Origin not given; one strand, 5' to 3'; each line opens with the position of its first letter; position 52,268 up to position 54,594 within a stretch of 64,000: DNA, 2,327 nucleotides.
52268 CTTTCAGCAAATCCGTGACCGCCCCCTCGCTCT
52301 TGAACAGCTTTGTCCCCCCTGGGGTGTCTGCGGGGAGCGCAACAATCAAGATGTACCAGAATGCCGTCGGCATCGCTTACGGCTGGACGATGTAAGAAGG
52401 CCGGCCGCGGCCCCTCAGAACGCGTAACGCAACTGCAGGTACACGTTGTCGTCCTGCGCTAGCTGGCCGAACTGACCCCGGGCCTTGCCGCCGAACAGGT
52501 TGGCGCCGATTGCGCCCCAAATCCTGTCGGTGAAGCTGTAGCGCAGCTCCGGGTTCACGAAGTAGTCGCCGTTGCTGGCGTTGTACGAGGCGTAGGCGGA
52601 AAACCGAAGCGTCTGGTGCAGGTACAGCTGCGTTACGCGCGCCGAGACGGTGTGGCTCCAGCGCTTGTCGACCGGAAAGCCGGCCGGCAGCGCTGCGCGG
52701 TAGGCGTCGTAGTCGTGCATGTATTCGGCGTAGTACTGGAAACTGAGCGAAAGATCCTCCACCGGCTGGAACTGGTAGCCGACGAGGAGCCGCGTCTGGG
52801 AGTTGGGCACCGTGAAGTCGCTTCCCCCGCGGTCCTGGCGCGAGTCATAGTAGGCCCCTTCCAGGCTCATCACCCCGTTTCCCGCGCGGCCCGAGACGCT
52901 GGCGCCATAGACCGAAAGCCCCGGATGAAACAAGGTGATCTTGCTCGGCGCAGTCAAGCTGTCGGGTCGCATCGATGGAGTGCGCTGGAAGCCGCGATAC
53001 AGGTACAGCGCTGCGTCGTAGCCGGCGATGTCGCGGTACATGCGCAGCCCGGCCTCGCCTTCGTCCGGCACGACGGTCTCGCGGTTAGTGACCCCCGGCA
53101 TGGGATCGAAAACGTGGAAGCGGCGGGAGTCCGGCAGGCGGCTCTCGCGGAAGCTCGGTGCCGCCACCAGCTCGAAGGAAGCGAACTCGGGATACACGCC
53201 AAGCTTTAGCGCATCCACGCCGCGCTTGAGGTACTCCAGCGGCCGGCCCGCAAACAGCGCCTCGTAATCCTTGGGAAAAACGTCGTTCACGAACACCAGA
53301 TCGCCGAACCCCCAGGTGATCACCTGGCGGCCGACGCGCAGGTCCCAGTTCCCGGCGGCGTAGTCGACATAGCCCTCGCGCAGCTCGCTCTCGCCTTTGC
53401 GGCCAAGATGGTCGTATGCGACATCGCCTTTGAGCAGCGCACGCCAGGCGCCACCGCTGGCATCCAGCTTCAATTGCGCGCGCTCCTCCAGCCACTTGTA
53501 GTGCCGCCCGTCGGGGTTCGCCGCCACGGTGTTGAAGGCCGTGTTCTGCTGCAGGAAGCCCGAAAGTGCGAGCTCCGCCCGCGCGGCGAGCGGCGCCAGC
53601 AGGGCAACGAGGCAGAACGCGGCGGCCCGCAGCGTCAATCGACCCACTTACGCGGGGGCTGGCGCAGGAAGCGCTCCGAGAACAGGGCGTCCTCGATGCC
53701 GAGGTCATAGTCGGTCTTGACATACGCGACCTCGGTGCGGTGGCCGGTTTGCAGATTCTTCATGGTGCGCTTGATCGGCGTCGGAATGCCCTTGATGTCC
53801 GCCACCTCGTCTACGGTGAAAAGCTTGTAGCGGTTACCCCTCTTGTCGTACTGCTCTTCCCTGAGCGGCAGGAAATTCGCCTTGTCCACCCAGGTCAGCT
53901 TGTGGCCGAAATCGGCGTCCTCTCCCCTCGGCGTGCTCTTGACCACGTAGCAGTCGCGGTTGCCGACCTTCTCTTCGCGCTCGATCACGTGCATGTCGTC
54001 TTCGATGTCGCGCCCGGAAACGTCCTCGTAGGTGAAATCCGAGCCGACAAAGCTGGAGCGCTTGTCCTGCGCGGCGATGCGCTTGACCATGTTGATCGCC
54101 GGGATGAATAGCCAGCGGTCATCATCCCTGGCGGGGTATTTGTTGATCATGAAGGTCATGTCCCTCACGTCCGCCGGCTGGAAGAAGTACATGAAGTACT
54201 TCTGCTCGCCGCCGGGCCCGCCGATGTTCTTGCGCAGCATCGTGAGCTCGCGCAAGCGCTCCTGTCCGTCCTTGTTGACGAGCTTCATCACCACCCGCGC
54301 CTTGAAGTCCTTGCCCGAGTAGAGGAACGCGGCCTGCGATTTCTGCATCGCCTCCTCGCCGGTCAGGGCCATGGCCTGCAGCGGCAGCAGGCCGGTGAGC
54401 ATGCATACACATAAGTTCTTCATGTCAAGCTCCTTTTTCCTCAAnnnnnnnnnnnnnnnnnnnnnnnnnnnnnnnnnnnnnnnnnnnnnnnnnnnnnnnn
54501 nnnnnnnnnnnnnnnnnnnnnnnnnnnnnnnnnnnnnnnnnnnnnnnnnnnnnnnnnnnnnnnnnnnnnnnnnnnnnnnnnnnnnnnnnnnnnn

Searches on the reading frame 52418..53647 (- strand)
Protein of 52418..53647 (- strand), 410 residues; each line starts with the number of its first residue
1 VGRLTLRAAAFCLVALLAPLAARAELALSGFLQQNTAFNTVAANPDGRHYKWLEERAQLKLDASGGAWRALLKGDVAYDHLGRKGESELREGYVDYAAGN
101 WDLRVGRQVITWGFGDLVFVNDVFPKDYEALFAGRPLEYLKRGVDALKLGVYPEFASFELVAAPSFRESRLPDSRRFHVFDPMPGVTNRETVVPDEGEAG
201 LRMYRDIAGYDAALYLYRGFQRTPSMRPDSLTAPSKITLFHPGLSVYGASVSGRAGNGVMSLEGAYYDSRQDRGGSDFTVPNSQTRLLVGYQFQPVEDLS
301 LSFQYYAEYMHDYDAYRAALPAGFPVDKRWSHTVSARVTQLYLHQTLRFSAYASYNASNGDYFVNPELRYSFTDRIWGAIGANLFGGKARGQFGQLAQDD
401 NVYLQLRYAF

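Call 78: search_protein_families(library=pfam, proteins=[window:52418-53647:-], max_evalue=0.00001)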
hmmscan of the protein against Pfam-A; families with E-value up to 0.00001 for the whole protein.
window:52418-53647:- (410 aa): 1 family
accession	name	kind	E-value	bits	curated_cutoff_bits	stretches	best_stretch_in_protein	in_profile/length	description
PF14052.12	Caps_assemb_Wzi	-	1.1e-06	28.4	30.1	1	41-115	20-96/392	Capsule assembly protein Wzi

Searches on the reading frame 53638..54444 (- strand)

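Call 78: search_protein_families(library=pfam, proteins=[window:53638-54444:-], max_evalue=0.00001)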
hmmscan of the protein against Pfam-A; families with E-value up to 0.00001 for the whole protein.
window:53638-54444:- (269 aa): 2 families
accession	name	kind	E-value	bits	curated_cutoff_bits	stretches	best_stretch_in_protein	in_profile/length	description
PF17131.11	LolA_like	-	1.6e-59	201.1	30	1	79-261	1-183/184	Outer membrane lipoprotein-sorting protein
PF07044.18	DUF1329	-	6.1e-06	26.2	23.1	0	141-237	240-338/368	Protein of unknown function (DUF1329)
